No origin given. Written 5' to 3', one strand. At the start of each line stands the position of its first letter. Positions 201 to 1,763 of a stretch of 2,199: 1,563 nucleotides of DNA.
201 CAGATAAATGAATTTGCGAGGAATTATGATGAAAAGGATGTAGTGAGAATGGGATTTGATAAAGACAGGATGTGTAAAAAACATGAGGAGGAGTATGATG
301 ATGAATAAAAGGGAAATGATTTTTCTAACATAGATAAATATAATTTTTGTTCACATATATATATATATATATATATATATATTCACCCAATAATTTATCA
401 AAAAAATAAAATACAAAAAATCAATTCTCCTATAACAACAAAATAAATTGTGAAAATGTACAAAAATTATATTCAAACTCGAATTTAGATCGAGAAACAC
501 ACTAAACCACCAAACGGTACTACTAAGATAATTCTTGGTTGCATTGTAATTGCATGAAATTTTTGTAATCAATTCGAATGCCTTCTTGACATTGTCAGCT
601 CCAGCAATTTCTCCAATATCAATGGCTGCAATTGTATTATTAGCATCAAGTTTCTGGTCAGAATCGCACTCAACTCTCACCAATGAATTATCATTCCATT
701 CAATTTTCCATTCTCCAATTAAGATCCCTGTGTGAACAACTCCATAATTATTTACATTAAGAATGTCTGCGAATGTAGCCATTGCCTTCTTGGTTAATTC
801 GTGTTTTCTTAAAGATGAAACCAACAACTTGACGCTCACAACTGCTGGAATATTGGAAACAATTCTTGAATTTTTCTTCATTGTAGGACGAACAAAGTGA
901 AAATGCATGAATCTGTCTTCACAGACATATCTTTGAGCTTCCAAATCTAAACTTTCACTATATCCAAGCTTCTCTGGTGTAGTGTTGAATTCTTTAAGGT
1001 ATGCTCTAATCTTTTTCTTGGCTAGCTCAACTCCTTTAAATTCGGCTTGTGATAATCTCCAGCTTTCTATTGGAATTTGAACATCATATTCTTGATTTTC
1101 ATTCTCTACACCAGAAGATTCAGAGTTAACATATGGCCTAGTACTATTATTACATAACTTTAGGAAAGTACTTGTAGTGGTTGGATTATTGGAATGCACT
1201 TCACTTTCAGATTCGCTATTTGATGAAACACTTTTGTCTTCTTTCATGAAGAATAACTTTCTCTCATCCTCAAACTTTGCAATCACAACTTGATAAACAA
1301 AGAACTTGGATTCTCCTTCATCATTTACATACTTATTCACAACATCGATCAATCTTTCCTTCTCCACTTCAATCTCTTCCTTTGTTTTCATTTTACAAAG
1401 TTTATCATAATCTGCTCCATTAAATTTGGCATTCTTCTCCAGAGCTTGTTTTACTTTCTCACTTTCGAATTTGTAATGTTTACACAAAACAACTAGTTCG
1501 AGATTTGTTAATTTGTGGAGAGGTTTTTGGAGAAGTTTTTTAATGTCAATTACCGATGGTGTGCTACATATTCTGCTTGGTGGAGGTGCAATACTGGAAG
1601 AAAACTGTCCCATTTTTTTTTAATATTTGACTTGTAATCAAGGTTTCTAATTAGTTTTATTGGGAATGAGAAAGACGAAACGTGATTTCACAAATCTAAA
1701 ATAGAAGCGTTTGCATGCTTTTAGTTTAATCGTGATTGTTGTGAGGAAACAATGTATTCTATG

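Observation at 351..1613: Myristoylation-motif protein with a C-terminal PPPDE/DeSI-like permuted-papain domain behind a long, unassignable N-terminal extension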

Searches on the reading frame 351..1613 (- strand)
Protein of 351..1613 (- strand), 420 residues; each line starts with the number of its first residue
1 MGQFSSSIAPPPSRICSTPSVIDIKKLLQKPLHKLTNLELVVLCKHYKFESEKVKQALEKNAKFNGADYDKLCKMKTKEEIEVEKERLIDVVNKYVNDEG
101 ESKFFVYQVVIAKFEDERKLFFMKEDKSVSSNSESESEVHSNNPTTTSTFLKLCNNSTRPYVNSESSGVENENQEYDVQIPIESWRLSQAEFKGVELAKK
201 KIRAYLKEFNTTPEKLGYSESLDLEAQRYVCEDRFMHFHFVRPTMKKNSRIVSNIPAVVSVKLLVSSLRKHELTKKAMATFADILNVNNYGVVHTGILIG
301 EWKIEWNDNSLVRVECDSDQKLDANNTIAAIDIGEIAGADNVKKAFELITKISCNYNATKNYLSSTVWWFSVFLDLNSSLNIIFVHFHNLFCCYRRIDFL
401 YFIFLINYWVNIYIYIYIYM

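Call 3: search_protein_families(library=pfam, proteins=[window:351-1613:-], max_evalue=10)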
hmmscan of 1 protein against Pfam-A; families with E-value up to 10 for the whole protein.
window:351-1613:- (420 aa): 1 family
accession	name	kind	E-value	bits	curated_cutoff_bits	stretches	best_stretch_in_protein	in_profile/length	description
PF12964.13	DUF3853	-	0.022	15.4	22.1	1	24-61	2-38/97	Protein of unknown function (DUF3853)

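Call 4: search_solved_structures(query=window:351-1613:-, max_evalue=10, show_alignments=3)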
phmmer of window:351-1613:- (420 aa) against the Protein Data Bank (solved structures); distinct sequences matched with E-value up to 10: 1.
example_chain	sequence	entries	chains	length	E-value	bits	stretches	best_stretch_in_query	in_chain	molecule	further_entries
7c9r_M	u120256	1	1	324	2.2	10.4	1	350-384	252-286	Reaction center protein M chain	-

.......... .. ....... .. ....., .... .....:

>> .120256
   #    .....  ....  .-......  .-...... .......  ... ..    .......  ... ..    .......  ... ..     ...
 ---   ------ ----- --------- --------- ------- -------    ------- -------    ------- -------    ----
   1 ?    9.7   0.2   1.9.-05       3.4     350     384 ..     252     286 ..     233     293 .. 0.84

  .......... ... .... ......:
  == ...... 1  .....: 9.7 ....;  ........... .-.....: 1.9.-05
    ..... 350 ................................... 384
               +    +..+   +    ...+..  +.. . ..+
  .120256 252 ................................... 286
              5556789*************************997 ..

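Call 6: find_homologous_proteins(query=window:528-1613:-, max_evalue=0.01)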
Query window:528-1613:- (362 aa): 1 proteins with E <= 0.01 among 2187 candidates.
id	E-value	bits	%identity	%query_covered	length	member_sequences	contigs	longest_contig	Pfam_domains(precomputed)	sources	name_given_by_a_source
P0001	9.0e-236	799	100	100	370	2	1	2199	-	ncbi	ncbi:predicted protein, partial [Naegleria gruberi]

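Call 12: find_encoding_contigs(protein=P0001, flank=10000)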
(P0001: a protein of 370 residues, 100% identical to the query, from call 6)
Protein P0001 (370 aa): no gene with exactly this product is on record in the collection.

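Call 13: search_protein_representatives(protein=window:528-1613:-)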
Query: 362 residues. Proteins with E-value up to 0.001 (for the whole library): 39; up to 1e-10: 17; up to 1e-30: 5. The best 39 are listed.
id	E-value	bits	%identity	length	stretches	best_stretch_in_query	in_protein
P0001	2.9e-236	799.2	100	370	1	1-362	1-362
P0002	1.5e-162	556.8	71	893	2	138-362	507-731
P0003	1.1e-43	166.1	37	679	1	17-362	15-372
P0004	5.2e-35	137.6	34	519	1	26-362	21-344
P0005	1.3e-33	133.0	29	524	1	22-362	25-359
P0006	7.5e-30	120.6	34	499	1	19-362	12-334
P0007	1.3e-24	103.4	31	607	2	149-362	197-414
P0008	7.9e-24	100.8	34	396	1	170-362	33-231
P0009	6.8e-22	94.5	28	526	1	30-362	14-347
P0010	7.4e-22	94.4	33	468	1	77-362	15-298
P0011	3.9e-18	82.1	37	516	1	127-360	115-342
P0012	2.4e-17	79.5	37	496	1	196-362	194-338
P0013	2.0e-14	69.9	27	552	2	186-362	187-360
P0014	1.9e-13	66.7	38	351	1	227-362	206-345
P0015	3.8e-13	65.7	34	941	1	216-362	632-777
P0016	1.8e-11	60.2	31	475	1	123-361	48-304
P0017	2.7e-11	59.6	30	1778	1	217-362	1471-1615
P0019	3.9e-09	52.5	27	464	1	177-362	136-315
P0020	5.1e-09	52.2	30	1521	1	221-362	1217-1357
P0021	7.9e-09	51.5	29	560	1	187-362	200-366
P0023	2.3e-06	43.4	33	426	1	257-362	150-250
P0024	7.9e-06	41.7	33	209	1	261-362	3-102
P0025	9.3e-06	41.4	27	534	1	184-362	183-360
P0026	1.1e-05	41.2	31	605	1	194-362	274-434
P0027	1.5e-05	40.8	28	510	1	227-362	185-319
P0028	2.6e-05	40.0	33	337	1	257-362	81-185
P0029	2.7e-05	39.9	26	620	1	220-361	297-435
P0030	2.8e-05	39.9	25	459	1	222-361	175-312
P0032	2.8e-04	36.6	28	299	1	260-362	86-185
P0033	3.0e-04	36.5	31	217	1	286-362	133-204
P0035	4.0e-04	36.1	29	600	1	212-362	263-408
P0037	4.5e-04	35.9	27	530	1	246-360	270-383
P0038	5.0e-04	35.7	27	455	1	259-362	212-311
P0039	7.5e-04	35.2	34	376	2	285-360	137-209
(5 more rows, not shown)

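Call 15: search_protein_families(library=pfam, proteins=[P0002, P0003, P0004, P0005, P0006, P0007, P0009, P0015, P0017, P0020], max_evalue=0.1)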
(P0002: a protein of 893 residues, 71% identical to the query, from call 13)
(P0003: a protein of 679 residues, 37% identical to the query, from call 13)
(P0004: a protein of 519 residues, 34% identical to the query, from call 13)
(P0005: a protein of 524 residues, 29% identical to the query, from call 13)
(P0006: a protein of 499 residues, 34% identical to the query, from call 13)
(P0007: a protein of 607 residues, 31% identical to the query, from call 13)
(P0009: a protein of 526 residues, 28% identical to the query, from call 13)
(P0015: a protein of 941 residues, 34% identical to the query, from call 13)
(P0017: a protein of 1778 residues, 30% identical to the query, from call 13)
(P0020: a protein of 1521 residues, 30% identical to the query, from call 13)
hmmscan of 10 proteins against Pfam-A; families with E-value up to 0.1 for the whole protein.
P0002 (893 aa): 7 families
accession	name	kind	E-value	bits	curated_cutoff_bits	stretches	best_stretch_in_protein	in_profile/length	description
PF00069.31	Pkinase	-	3.5e-22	79.5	31.7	1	66-268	44-243/263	Protein kinase domain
PF05903.20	Peptidase_C97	-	4e-11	43.4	29.2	2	389-477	30-121/151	PPPDE putative peptidase domain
PF07714.23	PK_Tyr_Ser-Thr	-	4.8e-09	36.3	23.1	1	113-255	87-237/258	Protein tyrosine and serine/threonine kinase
PF04970.19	LRAT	-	5.4e-05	23.9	24.3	0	713-745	82-114/120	Lecithin retinol acyltransferase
PF05608.18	RTE1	-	0.05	14.1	29.4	0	719-751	99-130/149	RTE1-like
PF06293.20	Kdo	-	0.06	13.2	21.3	0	113-177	104-172/207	Lipopolysaccharide kinase (Kdo/WaaP) family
PF25149.1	DUF7825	-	0.099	12.6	27.4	0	284-320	196-232/256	Domain of unknown function (DUF7825)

P0003 (679 aa): 3 families
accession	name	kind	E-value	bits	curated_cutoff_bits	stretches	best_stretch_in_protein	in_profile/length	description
PF00168.36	C2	-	1.1e-13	51.7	22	1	469-565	3-89/104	C2 domain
PF05903.20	Peptidase_C97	-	2.8e-05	24.4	29.2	1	275-390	3-121/151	PPPDE putative peptidase domain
PF04970.19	LRAT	-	0.1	13.4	24.3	0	323-386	54-114/120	Lecithin retinol acyltransferase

P0004 (519 aa): 2 families
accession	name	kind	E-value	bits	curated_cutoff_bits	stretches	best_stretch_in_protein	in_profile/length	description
PF07842.17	GCFC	-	0.0045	17.1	28.1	1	25-148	44-170/275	GC-rich sequence DNA-binding factor-like protein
PF05903.20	Peptidase_C97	-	0.014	15.7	29.2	1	276-363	31-122/151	PPPDE putative peptidase domain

P0005 (524 aa): 1 family
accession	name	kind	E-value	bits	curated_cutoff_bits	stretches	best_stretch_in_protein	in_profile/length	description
PF05903.20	Peptidase_C97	-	0.00075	19.8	29.2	1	264-378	3-122/151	PPPDE putative peptidase domain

P0006 (499 aa): 0 families

P0007 (607 aa): 0 families

P0009 (526 aa): 1 family
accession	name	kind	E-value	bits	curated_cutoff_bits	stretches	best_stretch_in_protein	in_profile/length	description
PF12921.12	ATP13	-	0.035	14.4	26.7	0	272-347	22-87/114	Mitochondrial ATPase expression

P0015 (941 aa): 1 family
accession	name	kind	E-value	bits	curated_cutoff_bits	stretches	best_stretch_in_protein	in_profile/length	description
PF05608.18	RTE1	-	0.091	13.3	29.4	0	762-797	95-130/149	RTE1-like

P0017 (1778 aa): 1 family
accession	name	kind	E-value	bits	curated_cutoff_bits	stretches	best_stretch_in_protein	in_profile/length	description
PF04970.19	LRAT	-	0.022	15.5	24.3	0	1487-1628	12-113/120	Lecithin retinol acyltransferase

P0020 (1521 aa): 2 families
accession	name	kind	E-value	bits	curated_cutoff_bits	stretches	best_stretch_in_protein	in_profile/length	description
PF16044.11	DUF4796_C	-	0.049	13.8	28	1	1325-1381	68-122/152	DUF4796 C-terminal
PF04970.19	LRAT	-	0.075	13.8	24.3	0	1336-1370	79-113/120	Lecithin retinol acyltransferase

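Call 17: find_encoding_contigs(protein=P0002, flank=5000)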
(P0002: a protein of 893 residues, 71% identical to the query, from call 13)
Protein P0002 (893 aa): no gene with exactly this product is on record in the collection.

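Call 18: list_cluster_members(proteins=[P0002, P0003, P0004, P0005, P0007, P0015, P0017, P0020, P0024, P0033])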
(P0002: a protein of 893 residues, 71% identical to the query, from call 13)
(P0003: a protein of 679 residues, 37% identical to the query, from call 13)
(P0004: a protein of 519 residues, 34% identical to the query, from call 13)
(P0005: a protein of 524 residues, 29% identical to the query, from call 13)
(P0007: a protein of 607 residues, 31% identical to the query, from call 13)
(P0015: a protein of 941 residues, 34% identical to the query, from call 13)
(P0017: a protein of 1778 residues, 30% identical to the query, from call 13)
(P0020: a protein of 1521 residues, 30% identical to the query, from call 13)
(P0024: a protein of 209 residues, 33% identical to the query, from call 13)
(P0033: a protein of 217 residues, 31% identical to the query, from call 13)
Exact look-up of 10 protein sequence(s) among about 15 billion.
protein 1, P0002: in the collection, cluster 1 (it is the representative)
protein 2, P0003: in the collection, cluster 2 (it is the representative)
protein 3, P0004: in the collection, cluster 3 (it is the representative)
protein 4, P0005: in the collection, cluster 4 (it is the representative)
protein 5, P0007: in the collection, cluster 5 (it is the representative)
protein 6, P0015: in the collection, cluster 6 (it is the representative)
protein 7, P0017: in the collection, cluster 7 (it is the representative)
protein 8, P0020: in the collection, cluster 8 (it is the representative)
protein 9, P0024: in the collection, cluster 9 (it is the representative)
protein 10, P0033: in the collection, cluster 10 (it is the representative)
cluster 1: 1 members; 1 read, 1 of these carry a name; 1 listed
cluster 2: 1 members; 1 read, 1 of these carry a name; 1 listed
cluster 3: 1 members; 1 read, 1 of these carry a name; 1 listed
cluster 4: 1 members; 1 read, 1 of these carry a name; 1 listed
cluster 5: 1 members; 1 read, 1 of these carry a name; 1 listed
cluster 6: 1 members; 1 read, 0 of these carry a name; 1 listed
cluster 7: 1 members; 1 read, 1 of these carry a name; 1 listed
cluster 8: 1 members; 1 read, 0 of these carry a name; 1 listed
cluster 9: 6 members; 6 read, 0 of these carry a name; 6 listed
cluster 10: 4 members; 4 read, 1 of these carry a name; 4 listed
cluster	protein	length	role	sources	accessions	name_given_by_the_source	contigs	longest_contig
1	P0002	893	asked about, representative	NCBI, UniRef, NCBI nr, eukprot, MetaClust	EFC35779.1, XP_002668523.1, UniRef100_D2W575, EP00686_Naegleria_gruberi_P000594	predicted protein [Naegleria gruberi] | Predicted protein n=1 Tax=Naegleria gruberi TaxID=5762 RepID=D2W575_NAEGR | uncharacterized protein NAEGRDRAFT_54750 [Naegleria gruberi]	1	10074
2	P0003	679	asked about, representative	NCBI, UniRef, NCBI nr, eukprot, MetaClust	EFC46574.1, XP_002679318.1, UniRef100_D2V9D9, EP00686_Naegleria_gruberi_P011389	predicted protein [Naegleria gruberi] | Predicted protein n=1 Tax=Naegleria gruberi TaxID=5762 RepID=D2V9D9_NAEGR | uncharacterized protein NAEGRDRAFT_47674 [Naegleria gruberi]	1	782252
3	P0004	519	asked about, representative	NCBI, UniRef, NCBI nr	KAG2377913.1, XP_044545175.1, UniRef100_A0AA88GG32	hypothetical protein C9374_008998 [Naegleria lovaniensis] | PPPDE domain-containing protein n=1 Tax=Naegleria lovaniensis TaxID=51637 ... | uncharacterized protein C9374_008998 [Naegleria lovaniensis]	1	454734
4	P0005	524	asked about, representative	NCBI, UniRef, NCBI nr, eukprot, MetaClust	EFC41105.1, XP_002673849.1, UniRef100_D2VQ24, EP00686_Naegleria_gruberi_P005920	hypothetical protein NAEGRDRAFT_80841 [Naegleria gruberi] | PPPDE domain-containing protein n=1 Tax=Naegleria gruberi TaxID=5762 RepID=D2VQ24_NAEGR | uncharacterized protein NAEGRDRAFT_80841 [Naegleria gruberi]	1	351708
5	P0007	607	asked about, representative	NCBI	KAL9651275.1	hypothetical protein ABK040_001228 [Willaertia magna]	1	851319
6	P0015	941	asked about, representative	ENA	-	-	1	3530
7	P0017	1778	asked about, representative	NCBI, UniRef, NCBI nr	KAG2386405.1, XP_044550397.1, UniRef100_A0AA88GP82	hypothetical protein C9374_002851 [Naegleria lovaniensis] | PPPDE domain-containing protein n=1 Tax=Naegleria lovaniensis TaxID=51637 ... | uncharacterized protein C9374_002851 [Naegleria lovaniensis]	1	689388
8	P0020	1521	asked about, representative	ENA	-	-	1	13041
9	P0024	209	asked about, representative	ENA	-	-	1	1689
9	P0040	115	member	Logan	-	-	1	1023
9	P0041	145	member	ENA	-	-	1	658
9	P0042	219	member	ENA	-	-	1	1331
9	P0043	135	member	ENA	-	-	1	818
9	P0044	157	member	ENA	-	-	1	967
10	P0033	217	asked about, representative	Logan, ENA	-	-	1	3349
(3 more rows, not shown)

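Call 23: find_homologous_proteins(query=A1, max_evalue=0.001)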
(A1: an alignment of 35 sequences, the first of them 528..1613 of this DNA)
Query A1 (35 sequences) (362 aa, profile of the alignment): 4 proteins with E <= 0.001 among 8000 candidates.
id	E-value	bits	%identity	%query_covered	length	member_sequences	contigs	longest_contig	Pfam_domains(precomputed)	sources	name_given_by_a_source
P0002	1.2e-184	633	94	61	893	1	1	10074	PF07714.24,PF00069.32,PF05903.21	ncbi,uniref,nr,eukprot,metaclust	ncbi:predicted protein [Naegleria gruberi]|uniref:Predicted protein n=1 Tax=Naegleria gruberi TaxID=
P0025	2.1e-132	461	24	49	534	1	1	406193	-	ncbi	ncbi:hypothetical protein ABK040_014782 [Willaertia magna]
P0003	8.0e-114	399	33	99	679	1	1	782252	PF00168.37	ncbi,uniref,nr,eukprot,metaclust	ncbi:predicted protein [Naegleria gruberi]|uniref:Predicted protein n=1 Tax=Naegleria gruberi TaxID=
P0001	1.2e-71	260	100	100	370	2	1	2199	-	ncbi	ncbi:predicted protein, partial [Naegleria gruberi]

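Call 26: search_solved_structures(query=A1, max_evalue=10, show_alignments=4)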
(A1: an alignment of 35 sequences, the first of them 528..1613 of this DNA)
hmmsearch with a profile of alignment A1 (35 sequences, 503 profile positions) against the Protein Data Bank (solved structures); distinct sequences matched with E-value up to 10: 36.
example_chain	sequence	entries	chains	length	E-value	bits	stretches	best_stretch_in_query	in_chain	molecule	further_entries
3bs5_A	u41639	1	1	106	0.00011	24.5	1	23-111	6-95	Protein aveugle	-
8bw8_A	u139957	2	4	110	0.00017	23.9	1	24-111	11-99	Protein aveugle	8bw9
8y77_B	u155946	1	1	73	0.00023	23.5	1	40-108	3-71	Lethal(3)malignant brain tumor-like protein 3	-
9k1l_B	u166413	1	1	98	0.0009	21.5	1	44-111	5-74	Sterile alpha motif domain-containing protein 12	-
6brg_A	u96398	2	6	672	0.0013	21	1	32-105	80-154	Deoxynucleoside triphosphate triphosphohydrolase SAMHD1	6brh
6brk_A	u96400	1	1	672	0.0013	21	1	32-105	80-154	Deoxynucleoside triphosphate triphosphohydrolase SAMHD1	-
8atj_AAA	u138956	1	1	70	0.0026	20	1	37-91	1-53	Isoform 4 of SH3 and multiple ankyrin repeat domains protein 2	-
1pk1_A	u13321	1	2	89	0.0034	19.6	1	33-109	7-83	Polyhomeotic-proximal chromatin protein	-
8b10_A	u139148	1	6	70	0.0039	19.4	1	37-91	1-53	SH3 and multiple ankyrin repeat domains protein 2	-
1kw4_A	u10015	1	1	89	0.0044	19.2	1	33-109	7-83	Polyhomeotic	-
3bs7_A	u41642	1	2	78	0.0075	18.5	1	39-111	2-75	Protein aveugle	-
8y76_A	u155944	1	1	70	0.011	18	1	40-105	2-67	Lethal(3)malignant brain tumor-like protein 3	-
6o0t_A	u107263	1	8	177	0.015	17.5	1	33-106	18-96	Sterile alpha and TIR motif-containing protein 1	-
3bs5_B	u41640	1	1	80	0.019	17.1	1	38-97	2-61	Connector enhancer of kinase suppressor of ras 2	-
6o0s_A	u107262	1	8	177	0.022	16.9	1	33-106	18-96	Sterile alpha and TIR motif-containing protein 1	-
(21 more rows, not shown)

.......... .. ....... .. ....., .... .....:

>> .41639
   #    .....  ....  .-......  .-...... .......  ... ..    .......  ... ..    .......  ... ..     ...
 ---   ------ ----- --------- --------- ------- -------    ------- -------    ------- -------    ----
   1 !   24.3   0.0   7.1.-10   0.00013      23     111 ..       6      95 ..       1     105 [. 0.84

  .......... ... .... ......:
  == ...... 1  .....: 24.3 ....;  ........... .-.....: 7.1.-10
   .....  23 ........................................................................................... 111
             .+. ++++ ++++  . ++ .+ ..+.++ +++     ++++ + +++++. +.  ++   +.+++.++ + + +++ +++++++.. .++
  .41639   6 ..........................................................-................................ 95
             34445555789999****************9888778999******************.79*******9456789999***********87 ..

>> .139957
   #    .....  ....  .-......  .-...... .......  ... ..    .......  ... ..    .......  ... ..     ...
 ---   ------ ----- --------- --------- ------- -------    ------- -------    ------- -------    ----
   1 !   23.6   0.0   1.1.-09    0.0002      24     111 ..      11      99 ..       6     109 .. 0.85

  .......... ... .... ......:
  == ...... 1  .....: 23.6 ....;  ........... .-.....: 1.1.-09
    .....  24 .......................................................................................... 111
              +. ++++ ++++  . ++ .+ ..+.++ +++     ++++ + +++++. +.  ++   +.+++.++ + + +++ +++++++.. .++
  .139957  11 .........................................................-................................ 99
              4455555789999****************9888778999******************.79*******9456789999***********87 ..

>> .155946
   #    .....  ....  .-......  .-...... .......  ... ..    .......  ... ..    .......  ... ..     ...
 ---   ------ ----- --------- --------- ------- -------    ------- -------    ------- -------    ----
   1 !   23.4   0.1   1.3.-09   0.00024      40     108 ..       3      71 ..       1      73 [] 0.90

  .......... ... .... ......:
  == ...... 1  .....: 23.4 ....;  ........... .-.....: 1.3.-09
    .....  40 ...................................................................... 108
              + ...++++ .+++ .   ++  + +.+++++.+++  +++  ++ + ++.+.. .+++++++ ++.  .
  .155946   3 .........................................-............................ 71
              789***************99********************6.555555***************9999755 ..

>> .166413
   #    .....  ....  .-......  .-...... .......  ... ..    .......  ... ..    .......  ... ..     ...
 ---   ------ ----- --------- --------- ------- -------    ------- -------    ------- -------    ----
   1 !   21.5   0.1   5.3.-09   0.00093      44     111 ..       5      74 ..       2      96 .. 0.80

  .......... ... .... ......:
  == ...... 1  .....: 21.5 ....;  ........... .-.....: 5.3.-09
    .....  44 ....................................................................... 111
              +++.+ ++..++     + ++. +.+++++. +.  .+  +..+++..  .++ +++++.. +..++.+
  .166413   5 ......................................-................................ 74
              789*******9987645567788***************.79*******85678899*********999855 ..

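Call 28: search_protein_families(library=pfam, alignment_id=A1, max_evalue=0.1)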
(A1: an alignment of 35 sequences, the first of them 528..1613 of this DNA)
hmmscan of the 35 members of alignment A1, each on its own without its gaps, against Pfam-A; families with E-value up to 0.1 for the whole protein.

A. member 1, window:528-1613:- (362 aa): 1 family
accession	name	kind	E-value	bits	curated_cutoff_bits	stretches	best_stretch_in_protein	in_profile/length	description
PF12964.13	DUF3853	-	0.019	15.5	22.1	1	24-61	2-38/97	Protein of unknown function (DUF3853)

B. families by the number of members that match (of 35 scanned): 31 families (the first 25 are shown)
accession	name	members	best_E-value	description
PF05903.20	Peptidase_C97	13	2.8e-05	PPPDE putative peptidase domain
PF07647.24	SAM_2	5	9.5e-13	SAM domain (Sterile alpha motif)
PF00536.37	SAM_1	5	1.5e-11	SAM domain (Sterile alpha motif)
PF04970.19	LRAT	4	0.0059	Lecithin retinol acyltransferase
PF16044.11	DUF4796_C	4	0.0077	DUF4796 C-terminal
PF08471.15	Ribonuc_red_2_N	3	0.0021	Class II vitamin B12-dependent ribonucleotide reductase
PF18016.8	SAM_3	3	0.0057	SAM domain (Sterile alpha motif)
PF05608.18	RTE1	3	0.043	RTE1-like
PF00168.36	C2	1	1.1e-13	C2 domain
PF10638.14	Sfi1_C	1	0.00098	Spindle body associated protein C-terminus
PF11546.13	CompInhib_SCIN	1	0.0032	Staphylococcal complement inhibitor SCIN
PF04746.17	DUF575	1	0.0032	Protein of unknown function (DUF575)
PF10627.14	CsgE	1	0.0039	Curli assembly protein CsgE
PF07842.17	GCFC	1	0.0045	GC-rich sequence DNA-binding factor-like protein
PF11419.13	DUF3194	1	0.0071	Protein of unknown function (DUF3194)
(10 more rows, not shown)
